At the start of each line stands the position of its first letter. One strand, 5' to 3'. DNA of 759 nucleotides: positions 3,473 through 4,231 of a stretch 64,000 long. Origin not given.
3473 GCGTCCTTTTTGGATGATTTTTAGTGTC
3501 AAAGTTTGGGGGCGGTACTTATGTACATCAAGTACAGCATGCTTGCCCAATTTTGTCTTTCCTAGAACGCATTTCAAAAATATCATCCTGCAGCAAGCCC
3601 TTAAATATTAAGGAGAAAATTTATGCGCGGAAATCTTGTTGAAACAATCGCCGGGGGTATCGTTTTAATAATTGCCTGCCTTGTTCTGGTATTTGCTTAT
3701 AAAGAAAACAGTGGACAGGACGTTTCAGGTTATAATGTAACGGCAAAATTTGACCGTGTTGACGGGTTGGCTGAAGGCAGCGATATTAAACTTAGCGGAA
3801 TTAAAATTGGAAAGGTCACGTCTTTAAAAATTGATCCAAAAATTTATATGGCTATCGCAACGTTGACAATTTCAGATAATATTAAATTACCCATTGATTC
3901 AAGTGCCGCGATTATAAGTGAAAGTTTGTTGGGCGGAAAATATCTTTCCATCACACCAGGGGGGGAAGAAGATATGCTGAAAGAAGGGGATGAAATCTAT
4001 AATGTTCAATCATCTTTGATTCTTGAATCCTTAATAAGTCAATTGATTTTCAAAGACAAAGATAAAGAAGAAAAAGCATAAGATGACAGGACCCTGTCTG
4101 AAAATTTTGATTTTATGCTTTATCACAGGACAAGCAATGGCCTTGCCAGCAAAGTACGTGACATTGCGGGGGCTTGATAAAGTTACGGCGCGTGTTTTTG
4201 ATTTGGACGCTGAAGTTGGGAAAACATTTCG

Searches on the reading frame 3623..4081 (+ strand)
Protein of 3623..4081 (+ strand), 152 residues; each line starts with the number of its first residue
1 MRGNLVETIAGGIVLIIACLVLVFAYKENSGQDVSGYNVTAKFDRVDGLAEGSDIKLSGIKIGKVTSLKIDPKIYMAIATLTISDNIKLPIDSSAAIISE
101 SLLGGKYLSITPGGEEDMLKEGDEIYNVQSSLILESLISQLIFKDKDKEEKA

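Call 40: find_encoding_contigs(protein=window:3623-4081:+, flank=10000, max_places=2)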
Protein window:3623-4081:+ (152 aa): 7 contigs read that carry it; 2 places shown.
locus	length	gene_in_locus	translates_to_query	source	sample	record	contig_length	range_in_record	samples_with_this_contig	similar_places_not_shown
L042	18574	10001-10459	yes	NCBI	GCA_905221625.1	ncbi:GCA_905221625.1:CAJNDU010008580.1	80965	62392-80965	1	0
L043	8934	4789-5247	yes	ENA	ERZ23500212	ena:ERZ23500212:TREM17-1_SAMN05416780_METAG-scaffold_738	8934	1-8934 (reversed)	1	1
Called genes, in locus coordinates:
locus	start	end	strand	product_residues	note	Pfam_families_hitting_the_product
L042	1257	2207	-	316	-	PF00490:ALAD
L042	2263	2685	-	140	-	PF00210:Ferritin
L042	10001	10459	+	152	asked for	PF02470:MlaD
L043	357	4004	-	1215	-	PF08471:Ribonuc_red_2_N, PF02867:Ribonuc_red_lgC, PF12637:TSCPD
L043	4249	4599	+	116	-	PF05071:NDUFA12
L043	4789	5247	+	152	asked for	PF02470:MlaD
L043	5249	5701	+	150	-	PF09923:DUF2155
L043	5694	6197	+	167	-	PF00583:Acetyltransf_1, PF13508:Acetyltransf_7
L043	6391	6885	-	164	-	-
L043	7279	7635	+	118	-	-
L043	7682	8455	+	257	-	PF03167:UDG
